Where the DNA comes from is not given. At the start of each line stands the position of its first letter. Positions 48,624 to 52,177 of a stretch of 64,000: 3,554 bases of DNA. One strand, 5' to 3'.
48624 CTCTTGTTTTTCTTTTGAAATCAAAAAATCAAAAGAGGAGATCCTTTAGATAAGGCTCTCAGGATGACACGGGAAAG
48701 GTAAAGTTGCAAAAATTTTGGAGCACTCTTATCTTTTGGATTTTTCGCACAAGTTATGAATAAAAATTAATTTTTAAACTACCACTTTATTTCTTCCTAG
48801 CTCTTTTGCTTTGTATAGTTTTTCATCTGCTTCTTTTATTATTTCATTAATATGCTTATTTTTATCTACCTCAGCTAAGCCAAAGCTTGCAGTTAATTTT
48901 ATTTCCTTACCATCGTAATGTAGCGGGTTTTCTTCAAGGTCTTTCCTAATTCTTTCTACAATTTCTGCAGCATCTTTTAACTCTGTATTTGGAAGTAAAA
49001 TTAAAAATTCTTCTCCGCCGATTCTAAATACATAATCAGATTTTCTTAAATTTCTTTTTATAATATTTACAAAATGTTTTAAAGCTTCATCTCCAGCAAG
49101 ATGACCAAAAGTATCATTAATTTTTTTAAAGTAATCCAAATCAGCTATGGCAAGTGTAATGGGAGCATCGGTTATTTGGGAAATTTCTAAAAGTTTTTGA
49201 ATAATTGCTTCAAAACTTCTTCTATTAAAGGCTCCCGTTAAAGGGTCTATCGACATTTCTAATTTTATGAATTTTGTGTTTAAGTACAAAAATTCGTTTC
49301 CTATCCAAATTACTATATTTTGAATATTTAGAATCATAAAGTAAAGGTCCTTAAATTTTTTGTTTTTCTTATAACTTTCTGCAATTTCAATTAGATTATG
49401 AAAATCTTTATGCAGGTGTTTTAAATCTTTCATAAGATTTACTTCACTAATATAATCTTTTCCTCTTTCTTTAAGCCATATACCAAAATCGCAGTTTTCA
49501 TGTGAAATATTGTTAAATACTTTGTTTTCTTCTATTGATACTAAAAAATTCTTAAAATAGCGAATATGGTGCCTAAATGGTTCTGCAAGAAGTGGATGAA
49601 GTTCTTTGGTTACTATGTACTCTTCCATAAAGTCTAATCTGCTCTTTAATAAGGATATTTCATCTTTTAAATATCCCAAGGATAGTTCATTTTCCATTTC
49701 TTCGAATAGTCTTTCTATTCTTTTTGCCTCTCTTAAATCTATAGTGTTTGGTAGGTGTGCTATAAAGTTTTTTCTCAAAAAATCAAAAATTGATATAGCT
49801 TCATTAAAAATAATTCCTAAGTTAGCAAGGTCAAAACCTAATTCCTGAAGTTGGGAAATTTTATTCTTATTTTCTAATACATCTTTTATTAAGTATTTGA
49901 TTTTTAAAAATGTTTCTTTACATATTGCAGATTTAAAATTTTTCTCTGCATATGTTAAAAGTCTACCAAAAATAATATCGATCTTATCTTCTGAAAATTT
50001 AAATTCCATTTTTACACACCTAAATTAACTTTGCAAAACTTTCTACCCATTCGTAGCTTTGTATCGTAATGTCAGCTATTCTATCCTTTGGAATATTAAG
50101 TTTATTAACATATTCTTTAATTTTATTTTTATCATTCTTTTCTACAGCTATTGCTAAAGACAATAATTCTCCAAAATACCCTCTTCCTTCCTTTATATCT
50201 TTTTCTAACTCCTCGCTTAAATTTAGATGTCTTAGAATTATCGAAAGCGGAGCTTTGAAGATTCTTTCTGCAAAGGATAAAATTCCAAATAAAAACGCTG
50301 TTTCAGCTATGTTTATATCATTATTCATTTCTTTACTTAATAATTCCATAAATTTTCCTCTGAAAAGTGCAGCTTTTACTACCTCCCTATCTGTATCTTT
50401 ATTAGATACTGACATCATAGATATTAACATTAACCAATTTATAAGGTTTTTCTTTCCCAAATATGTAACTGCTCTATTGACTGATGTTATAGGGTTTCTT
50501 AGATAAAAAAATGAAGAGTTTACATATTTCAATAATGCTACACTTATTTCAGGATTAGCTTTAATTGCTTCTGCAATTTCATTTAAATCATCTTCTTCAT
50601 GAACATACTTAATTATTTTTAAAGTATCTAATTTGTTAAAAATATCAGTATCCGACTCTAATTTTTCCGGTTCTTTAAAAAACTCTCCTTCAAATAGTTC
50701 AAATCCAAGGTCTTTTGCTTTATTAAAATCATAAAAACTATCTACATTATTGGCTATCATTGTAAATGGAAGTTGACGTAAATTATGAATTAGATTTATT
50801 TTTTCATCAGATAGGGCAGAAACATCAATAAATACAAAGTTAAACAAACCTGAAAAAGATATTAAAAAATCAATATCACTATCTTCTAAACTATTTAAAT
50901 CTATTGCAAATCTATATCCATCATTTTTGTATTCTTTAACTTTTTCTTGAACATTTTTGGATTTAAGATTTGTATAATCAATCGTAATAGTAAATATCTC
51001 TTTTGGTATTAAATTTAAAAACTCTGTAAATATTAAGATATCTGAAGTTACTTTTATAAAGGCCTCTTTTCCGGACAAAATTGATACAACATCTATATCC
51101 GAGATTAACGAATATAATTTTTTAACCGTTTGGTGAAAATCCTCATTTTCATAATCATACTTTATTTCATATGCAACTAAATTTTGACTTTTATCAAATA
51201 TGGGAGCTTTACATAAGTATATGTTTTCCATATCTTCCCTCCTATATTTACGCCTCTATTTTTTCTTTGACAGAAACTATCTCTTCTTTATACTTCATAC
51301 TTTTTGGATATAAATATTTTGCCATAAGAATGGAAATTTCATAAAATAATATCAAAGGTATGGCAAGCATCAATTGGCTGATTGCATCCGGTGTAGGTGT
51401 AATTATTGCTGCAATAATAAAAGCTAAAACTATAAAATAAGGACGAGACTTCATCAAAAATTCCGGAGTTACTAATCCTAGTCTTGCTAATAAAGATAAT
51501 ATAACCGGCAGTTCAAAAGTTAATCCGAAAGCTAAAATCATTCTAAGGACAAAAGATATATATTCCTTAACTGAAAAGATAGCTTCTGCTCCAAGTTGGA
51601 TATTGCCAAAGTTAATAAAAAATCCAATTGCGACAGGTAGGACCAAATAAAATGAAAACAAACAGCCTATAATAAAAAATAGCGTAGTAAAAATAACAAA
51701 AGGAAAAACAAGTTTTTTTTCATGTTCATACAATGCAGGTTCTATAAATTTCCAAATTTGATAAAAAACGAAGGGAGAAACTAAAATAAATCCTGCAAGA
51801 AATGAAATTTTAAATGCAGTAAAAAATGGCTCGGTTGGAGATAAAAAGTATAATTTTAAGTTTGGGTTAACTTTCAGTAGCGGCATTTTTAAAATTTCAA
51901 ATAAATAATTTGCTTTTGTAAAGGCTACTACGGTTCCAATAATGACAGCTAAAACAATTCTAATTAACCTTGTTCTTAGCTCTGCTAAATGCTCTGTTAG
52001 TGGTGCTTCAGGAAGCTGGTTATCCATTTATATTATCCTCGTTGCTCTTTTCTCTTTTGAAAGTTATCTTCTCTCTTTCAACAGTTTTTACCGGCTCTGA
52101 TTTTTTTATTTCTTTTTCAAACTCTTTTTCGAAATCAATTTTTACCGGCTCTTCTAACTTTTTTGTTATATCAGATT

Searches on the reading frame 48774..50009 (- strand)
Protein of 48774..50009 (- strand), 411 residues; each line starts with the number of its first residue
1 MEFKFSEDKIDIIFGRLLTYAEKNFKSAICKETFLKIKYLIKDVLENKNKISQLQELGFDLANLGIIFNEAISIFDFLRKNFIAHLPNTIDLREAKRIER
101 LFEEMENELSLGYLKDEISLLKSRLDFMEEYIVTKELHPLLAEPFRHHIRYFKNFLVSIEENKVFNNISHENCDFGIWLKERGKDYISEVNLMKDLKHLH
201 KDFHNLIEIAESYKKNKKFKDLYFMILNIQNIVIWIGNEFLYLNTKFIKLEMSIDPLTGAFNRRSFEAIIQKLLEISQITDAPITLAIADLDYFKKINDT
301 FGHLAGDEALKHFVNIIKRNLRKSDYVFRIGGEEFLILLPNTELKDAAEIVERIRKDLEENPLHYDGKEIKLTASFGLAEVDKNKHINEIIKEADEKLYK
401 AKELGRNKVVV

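Call 8: search_protein_families(library=pfam, proteins=[window:48774-50009:-], max_evalue=0.1)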
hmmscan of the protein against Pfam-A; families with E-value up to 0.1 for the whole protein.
window:48774-50009:- (411 aa): 6 families
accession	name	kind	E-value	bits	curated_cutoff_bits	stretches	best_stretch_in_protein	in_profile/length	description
PF00990.26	GGDEF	-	3.8e-45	154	23.8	1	254-408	3-161/161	Diguanylate cyclase, GGDEF domain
PF22335.1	Cas10-Cmr2_palm2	-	2e-07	31.6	27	1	310-409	35-132/133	Cas10/Cmr2, second palm domain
PF13682.11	CZB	-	5.9e-06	27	29.4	1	148-206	1-59/64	Chemoreceptor zinc-binding domain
PF21118.2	DosC_2nd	-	4.7e-05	24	31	1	168-226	31-89/110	DosC CZB-like middle domain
PF18211.6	Csm1_B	-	0.03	14.6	26.4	0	324-373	36-83/94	Csm1 subunit domain B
PF17853.6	GGDEF_2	-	0.059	14.1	24.5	0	305-360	33-86/116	GGDEF-like domain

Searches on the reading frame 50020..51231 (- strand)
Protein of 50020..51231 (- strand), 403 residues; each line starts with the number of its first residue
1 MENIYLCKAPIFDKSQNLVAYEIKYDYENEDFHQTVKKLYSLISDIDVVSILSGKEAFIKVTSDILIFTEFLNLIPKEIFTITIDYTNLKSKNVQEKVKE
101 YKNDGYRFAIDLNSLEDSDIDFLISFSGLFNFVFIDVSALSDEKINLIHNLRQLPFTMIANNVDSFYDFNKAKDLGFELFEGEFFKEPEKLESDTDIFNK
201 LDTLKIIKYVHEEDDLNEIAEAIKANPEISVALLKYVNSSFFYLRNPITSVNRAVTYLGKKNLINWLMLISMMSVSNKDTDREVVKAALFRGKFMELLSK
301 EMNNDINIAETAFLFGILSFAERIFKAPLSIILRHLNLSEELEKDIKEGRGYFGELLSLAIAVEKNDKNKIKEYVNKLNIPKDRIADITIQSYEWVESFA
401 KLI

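Call 8: search_protein_families(library=pfam, proteins=[window:50020-51231:-], max_evalue=0.1)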
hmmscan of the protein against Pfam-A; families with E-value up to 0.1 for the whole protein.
window:50020-51231:- (403 aa): 3 families
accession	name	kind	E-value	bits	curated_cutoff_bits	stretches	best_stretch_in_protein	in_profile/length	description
PF08668.18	HDOD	-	8.7e-15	55.2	22.9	1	209-318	14-127/196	HDOD domain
PF00563.25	EAL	-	0.026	14.3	31.3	0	75-188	114-236/236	EAL domain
PF20675.2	MPH2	-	0.047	14.9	29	0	252-315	23-86/107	Maintenance of Photosystem II under High light 2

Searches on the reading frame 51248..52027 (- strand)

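Call 8: search_protein_families(library=pfam, proteins=[window:51248-52027:-], max_evalue=0.1)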
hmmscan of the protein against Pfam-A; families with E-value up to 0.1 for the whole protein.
window:51248-52027:- (259 aa): 1 family
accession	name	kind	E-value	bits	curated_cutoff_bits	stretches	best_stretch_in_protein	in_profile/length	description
PF00902.23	TatC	-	2.2e-72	243.6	25.1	1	12-224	1-208/208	Sec-independent protein translocase protein (TatC)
